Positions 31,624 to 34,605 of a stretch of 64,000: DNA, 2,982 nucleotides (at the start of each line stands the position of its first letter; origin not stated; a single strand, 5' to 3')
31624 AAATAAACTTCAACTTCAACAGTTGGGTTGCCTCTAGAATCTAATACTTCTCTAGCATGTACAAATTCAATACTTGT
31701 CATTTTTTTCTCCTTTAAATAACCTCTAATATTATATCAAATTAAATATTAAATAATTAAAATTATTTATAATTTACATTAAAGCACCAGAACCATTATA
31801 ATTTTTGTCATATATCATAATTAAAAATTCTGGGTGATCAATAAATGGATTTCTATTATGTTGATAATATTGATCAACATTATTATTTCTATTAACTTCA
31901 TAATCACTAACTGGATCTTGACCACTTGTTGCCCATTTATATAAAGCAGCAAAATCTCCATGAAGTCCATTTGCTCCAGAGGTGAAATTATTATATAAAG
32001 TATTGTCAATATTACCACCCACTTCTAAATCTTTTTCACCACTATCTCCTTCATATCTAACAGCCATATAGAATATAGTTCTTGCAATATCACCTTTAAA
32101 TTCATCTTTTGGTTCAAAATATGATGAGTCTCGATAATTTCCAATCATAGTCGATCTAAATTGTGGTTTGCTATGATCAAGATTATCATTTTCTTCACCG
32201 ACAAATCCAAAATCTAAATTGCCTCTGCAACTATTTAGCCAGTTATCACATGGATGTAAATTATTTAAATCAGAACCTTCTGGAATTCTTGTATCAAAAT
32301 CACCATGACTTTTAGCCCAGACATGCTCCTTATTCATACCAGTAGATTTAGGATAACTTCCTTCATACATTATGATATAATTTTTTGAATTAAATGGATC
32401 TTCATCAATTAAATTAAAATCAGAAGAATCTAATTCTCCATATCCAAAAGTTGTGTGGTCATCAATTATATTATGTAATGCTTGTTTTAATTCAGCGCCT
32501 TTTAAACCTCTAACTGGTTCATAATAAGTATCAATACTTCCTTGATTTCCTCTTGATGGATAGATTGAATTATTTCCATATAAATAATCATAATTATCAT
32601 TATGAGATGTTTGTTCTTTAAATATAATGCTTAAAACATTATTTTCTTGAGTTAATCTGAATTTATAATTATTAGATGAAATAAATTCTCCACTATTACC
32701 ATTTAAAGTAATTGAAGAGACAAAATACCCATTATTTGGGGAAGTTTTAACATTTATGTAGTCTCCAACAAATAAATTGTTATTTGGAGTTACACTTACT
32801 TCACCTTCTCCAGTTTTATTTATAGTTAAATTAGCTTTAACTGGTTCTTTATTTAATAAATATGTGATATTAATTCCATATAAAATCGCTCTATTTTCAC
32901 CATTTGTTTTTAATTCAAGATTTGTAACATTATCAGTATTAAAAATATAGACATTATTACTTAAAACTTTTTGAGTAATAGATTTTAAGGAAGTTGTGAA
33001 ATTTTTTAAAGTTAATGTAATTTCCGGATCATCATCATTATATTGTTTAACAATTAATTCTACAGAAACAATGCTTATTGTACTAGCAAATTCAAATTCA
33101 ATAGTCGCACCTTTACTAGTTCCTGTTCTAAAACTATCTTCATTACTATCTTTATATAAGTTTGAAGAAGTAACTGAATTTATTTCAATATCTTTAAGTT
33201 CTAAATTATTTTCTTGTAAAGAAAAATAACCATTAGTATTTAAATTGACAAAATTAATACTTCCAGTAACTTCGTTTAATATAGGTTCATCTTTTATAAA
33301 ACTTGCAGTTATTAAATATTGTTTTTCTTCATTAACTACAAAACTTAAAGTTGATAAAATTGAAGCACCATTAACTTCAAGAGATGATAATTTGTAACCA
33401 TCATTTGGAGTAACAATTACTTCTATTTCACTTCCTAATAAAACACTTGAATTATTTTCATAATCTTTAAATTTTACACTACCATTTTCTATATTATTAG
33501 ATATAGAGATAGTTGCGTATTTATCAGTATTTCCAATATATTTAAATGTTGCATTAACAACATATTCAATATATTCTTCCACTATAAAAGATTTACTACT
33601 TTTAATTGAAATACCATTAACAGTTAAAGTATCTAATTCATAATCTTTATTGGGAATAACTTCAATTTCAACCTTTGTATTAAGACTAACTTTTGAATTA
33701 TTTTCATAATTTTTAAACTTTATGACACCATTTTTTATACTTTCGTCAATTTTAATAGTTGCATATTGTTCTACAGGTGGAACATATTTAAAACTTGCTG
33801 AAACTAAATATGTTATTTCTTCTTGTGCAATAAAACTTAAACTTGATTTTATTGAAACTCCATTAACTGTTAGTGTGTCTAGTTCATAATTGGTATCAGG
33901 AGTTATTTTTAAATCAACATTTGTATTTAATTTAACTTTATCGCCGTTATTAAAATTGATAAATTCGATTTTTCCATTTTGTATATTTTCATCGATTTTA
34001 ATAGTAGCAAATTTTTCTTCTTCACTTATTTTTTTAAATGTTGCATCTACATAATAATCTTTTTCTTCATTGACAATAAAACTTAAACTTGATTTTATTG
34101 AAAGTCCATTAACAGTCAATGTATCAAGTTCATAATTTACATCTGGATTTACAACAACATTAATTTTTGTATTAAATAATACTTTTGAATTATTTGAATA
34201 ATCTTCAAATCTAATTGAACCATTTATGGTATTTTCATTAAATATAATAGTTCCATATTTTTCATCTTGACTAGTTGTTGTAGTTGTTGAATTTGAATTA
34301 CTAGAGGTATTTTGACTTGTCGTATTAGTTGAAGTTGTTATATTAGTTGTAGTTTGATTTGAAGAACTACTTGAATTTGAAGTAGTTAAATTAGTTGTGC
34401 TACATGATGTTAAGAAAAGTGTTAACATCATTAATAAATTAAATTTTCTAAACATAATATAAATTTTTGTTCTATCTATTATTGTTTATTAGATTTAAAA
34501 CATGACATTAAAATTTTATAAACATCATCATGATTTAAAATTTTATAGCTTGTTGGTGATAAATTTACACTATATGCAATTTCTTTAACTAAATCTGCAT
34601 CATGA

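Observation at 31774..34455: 893-aa lipoprotein: Ser/Thr linker + 4 tandem ~85-aa beta-rich repeats + C-terminal Endonuclease-I domain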

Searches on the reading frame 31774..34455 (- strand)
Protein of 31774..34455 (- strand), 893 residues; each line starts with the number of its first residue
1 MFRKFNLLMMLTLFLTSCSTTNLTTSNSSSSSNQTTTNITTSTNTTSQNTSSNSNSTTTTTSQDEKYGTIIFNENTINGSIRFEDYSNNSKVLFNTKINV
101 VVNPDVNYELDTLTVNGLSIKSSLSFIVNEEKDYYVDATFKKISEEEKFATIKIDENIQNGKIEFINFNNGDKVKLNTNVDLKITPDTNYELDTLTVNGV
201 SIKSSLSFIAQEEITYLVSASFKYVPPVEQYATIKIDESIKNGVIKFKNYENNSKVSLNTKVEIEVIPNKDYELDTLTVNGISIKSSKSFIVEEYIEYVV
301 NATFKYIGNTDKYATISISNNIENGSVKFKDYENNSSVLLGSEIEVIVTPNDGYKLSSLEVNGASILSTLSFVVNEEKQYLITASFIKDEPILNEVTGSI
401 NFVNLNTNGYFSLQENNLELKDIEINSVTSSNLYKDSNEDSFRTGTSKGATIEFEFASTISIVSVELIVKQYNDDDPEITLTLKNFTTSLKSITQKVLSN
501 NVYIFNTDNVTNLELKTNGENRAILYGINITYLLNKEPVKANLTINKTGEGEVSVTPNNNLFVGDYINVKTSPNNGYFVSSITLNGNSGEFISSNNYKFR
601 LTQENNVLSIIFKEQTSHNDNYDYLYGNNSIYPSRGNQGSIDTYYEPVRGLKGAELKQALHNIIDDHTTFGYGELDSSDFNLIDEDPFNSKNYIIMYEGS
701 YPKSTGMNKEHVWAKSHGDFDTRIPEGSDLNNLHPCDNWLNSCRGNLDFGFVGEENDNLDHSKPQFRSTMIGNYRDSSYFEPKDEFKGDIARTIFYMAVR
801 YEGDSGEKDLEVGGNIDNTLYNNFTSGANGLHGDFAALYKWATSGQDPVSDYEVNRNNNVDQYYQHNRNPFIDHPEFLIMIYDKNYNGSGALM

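Call 3: search_protein_families(library=pfam, proteins=[window:31774-34455:-], max_evalue=1)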
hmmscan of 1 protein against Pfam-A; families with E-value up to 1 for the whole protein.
window:31774-34455:- (893 aa): 4 families
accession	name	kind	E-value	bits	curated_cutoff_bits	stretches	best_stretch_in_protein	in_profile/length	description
PF04231.19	Endonuclease_1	-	8e-28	98.2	25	1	657-876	6-235/235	Endonuclease I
PF18998.6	Flg_new_2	-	2.1e-17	63.3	23.6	4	320-387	6-70/73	Divergent InlB B-repeat domain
PF21827.1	New_glue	-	0.037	14.2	31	1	8-63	7-63/94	New glue protein family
PF25579.1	TPR_TRIP12_N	-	0.95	9.8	33.7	0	17-91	18-93/223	E3 ubiquitin-protein ligase TRIP12-like, TPR repeats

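Call 4: search_protein_families(library=ncbifam, proteins=[window:31774-34455:-], max_evalue=1)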
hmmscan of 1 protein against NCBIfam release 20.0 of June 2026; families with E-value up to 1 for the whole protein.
window:31774-34455:- (893 aa): 3 families
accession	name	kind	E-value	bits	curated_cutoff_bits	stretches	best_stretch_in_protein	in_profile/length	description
NF011716.0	PRK15137.1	equivalog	0.0018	18.3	372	1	728-802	117-184/235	deoxyribonuclease I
NF040528.1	SP_0198_lipo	equivalog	0.0039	17.1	100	1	7-67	8-66/144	SP_0198 family lipoprotein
NF041057.1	Rcas_1661_fam_Se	equivalog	0.19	11.2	190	1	8-62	2-58/247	Rcas_1661 family thioredoxin-like (seleno)lipoprotein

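Call 5: search_solved_structures(query=window:31774-34455:-, max_evalue=1, show_alignments=2)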
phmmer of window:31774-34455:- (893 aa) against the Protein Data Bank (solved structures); distinct sequences matched with E-value up to 1: 2.
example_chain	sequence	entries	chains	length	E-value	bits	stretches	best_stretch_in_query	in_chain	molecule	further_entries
1oup_A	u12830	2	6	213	0.27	12.8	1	719-802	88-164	Nuclease | ENDONUCLEASE I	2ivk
1ouo_A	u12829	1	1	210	0.27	12.7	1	719-802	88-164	Nuclease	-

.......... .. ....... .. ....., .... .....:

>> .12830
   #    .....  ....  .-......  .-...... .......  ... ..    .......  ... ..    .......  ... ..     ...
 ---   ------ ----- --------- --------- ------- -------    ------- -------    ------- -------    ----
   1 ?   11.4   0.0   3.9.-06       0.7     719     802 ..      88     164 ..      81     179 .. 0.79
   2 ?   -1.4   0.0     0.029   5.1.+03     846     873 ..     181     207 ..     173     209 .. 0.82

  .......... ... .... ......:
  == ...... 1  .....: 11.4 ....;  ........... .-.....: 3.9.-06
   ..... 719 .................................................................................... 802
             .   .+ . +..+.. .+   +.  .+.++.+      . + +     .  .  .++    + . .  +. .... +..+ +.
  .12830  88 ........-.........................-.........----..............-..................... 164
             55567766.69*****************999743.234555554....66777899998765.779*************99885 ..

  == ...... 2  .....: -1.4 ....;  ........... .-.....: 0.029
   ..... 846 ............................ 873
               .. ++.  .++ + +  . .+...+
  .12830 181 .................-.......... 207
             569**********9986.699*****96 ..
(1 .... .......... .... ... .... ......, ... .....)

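Call 6: find_homologous_proteins(query=window:31774-34455:-, max_evalue=0.001)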
Query window:31774-34455:- (893 aa): 20 proteins with E <= 0.001 among 8000 candidates.
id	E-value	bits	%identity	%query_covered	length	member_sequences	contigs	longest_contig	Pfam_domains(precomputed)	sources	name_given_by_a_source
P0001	0.0e+0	1822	93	100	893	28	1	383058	PF04231.20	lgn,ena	-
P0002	4.6e-184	632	46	91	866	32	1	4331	PF18998.7,PF04231.20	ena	-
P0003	9.1e-138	479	40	83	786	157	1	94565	PF18998.7,PF04231.20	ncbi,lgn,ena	-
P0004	6.8e-115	403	55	37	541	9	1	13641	PF04231.20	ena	-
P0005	3.3e-65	239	36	25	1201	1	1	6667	PF18998.7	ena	-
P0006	1.2e-64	237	39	53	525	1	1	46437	PF18998.7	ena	-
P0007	6.7e-34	136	41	27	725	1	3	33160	PF18962.8,PF18942.6,PF04231.20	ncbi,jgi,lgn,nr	ncbi:MAG: endonuclease [Prolixibacteraceae bacterium]|jgi:endonuclease I/DNA/RNA endonuclease YhcR w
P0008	2.3e-30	124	37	27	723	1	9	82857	PF18962.8,PF18942.6,PF04231.20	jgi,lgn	jgi:endonuclease I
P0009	4.1e-30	123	27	37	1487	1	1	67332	PF14262.13,PF18998.7,PF22985.4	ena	-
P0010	4.2e-30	123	25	36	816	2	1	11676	PF18998.7,PF25850.1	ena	-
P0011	8.4e-22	96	27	35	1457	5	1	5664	PF09479.17,PF00959.25,PF18998.7,PF24514.2,PF08239.18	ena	-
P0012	2.9e-19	87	29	24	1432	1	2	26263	PF09479.17,PF00959.25,PF18998.7,PF08239.18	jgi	-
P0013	2.5e-16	77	35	27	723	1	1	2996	PF00932.26,PF13860.13,PF04231.20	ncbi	-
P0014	2.3e-10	58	29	27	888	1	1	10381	PF18962.8,PF04231.20,PF00041.28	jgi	jgi:endonuclease I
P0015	3.8e-10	57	27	49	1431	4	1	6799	PF09479.17,PF00959.25,PF18998.7,PF08239.18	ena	-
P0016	2.8e-7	47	30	31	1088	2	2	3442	PF18998.7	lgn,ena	-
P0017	6.3e-7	46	27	47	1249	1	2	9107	PF18998.7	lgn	-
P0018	1.8e-6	45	26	36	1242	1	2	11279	PF09479.17,PF18998.7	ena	-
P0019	8.2e-5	39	27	32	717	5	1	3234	PF18998.7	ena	-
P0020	5.9e-4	37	30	31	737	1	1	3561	PF16738.11,PF18998.7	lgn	-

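Call 12: find_encoding_contigs(protein=P0001, flank=6000, max_places=3)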
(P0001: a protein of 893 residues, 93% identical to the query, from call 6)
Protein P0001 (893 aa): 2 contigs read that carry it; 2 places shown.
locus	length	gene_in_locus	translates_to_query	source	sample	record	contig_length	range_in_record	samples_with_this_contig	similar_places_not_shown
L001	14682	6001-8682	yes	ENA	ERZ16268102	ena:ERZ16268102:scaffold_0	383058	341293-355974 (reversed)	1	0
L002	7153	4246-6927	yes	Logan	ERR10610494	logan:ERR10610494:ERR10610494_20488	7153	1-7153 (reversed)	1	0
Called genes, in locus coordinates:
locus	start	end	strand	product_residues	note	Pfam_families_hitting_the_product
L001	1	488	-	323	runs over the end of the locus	PF01544:CorA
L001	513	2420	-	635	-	PF00664:ABC_membrane, PF02463:SMC_N (weak), PF00005:ABC_tran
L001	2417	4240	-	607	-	PF00664:ABC_membrane, PF00005:ABC_tran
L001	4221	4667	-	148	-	PF01047:MarR (weak), PF12802:MarR_2 (weak)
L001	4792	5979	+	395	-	PF00465:Fe-ADH, PF13685:Fe-ADH_2 (weak), PF25137:ADH_Fe_C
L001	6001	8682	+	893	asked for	PF04231:Endonuclease_1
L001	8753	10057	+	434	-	PF03952:Enolase_N, PF00113:Enolase_C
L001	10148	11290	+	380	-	PF03486:HI0933_like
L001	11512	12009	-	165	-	-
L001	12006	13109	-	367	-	PF02463:SMC_N (weak), PF13304:AAA_21 (faint)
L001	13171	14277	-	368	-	PF00589:Phage_integrase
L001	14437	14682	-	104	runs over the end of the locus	PF12844:HTH_19 (weak), PF01381:HTH_3, PF13443:HTH_26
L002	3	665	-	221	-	?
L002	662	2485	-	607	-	PF00664:ABC_membrane, PF00005:ABC_tran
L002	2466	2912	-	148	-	PF01047:MarR (weak), PF12802:MarR_2 (weak)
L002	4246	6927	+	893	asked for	PF04231:Endonuclease_1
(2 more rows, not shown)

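Call 13: find_encoding_contigs(protein=P0003, flank=6000, max_places=4)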
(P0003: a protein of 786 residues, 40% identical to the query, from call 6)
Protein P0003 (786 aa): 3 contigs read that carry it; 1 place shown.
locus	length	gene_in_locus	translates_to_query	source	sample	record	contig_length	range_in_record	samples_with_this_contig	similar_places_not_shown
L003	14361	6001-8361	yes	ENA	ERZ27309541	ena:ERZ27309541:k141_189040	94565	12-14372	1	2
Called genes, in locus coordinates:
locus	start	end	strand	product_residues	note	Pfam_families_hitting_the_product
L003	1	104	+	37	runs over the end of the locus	?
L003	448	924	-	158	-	PF00665:rve (weak)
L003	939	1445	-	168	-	PF13276:HTH_21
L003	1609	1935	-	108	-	-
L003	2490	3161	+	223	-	PF01048:PNP_UDP_1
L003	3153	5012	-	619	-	PF00005:ABC_tran, PF00931:NB-ARC (faint), PF13555:AAA_29 (faint), PF00004:AAA (faint), PF13304:AAA_21 (faint), PF13401:AAA_22 (faint), PF12848:ABC_tran_Xtn, PF00005:ABC_tran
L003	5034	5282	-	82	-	-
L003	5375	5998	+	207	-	PF14681:UPRTase, PF00156:Pribosyltran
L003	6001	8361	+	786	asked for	PF18998:Flg_new_2 (faint), PF04231:Endonuclease_1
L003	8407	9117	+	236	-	PF01643:Acyl-ACP_TE, PF20791:Acyl-ACP_TE_C (faint)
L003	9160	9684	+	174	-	PF04542:Sigma70_r2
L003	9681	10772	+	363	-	-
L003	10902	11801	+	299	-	-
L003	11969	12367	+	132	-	PF00383:dCMP_cyt_deam_1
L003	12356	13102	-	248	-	PF00205:TPP_enzyme_M (faint), PF02146:SIR2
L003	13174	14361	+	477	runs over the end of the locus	PF00070:Pyr_redox (faint), PF01266:DAO, PF03486:HI0933_like (faint), PF07992:Pyr_redox_2 (faint), PF13450:NAD_binding_8 (weak), PF13738:Pyr_redox_3 (faint), PF04324:Fer2_BFD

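Call 14: find_related_loci(query=window:31774-34455:-, collection=genome_contigs, flank=6000)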
Query window:31774-34455:- (893 aa) in genome_contigs; peptide patterns used: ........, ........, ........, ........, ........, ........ (x = any residue, [..] = any of these).
71 stretches matched a pattern; 4 encode a relative of the query (tblastn E <= 1e-3); 3 distinct loci.
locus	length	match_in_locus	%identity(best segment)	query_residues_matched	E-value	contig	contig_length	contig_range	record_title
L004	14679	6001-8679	94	1-893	0e+0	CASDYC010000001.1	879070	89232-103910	uncultured bacterium isolate B12_L1_324324_idba_bin.132 genome assembly, contig: B12_L1_324324_idba_bin.132.fa_scaffold_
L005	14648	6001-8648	54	66-892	3e-100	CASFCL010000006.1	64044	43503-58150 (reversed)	uncultured bacterium isolate O103_L3_316316_idba_bin.85 genome assembly, contig: O103_L3_316316_idba_bin.85.fa_scaffold_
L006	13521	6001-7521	52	2-893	2e-95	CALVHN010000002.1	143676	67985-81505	MAG: uncultured Bacilli bacterium isolate BRZ_KR__bin95 genome assembly, contig: BRZ_KR__NODE_62_length_143676_cov_15.54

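Call 27: search_protein_families(library=pfam, proteins=[L006:1332-3011:+, L006:3047-4279:+, L006:4266-5273:+, L006:5323-5889:+, L006:6055-7524:+, L006:7610-9403:+, L006:9407-10330:+, L006:10333-11298:+, L006:11353-13017:+, L006:13034-13474:+], max_evalue=0.0001)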
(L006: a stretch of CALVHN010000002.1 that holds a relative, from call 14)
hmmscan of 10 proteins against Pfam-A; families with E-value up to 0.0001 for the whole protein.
L006:1332-3011:+ (559 aa): 1 family
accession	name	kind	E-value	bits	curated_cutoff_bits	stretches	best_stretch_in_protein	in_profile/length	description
PF00749.27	tRNA-synt_1c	-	2.3e-61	207.9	23.4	1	37-328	3-278/314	tRNA synthetases class I (E and Q), catalytic domain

L006:3047-4279:+ (410 aa): 0 families

L006:4266-5273:+ (335 aa): 1 family
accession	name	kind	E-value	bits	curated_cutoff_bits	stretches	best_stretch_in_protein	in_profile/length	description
PF06271.18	RDD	-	1.1e-13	52.1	24.1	1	199-292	45-135/137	RDD family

L006:5323-5889:+ (188 aa): 0 families

L006:6055-7524:+ (489 aa): 2 families
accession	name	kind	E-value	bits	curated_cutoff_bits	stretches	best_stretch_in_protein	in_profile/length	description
PF04231.19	Endonuclease_1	-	1.4e-31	110.5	25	1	251-472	12-235/235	Endonuclease I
PF18998.6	Flg_new_2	-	8.9e-05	22.8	23.6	0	45-120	3-71/73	Divergent InlB B-repeat domain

L006:7610-9403:+ (597 aa): 3 families
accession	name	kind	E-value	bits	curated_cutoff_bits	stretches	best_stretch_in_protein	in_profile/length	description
PF00005.33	ABC_tran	-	7.8e-37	127.4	25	2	27-122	2-80/137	ABC transporter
PF13304.12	AAA_21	-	5.3e-07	30.4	27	0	287-437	166-301/304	AAA domain, putative AbiEii toxin, Type IV TA system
PF17912.7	OB_MalK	-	6.8e-05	24.1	27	0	477-519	1-51/53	MalK OB fold domain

L006:9407-10330:+ (307 aa): 1 family
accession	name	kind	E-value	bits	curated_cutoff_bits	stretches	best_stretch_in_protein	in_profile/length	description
PF00528.27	BPD_transp_1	-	1.3e-15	58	26.4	1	96-303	2-181/184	Binding-protein-dependent transport system inner membrane component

L006:10333-11298:+ (321 aa): 1 family
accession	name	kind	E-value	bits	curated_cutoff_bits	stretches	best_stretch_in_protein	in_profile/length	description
PF00528.27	BPD_transp_1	-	1.6e-15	57.7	26.4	1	117-314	1-182/184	Binding-protein-dependent transport system inner membrane component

L006:11353-13017:+ (554 aa): 2 families
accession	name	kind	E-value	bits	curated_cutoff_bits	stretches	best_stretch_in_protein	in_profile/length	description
PF13416.11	SBP_bac_8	-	8.8e-22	78.6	27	1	77-461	2-273/279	Bacterial extracellular solute-binding protein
PF01547.30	SBP_bac_1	-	2.4e-10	41.4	26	1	68-311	4-187/307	Bacterial extracellular solute-binding protein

L006:13034-13474:+ (146 aa): 0 families

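Call 37: search_protein_families(library=pfam, proteins=[P0007], max_evalue=0.001)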
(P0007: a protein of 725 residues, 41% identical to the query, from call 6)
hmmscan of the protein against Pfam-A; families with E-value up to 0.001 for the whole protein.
P0007 (725 aa): 3 families
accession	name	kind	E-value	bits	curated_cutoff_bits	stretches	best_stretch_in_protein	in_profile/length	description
PF04231.19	Endonuclease_1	-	2.4e-42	145.7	25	1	34-244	2-235/235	Endonuclease I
PF18942.5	DUF5689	-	3.7e-14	53.6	28.6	1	358-542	7-216/217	Family of unknown function (DUF5689)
PF18962.6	Por_Secre_tail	-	7.8e-07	29.7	27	1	655-724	1-75/75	Secretion system C-terminal sorting domain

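Call 71: search_protein_families(library=padloc, proteins=[window:31774-34455:-], max_evalue=0.01)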
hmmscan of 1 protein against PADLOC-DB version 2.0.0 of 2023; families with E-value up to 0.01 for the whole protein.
window:31774-34455:- (893 aa): 0 families
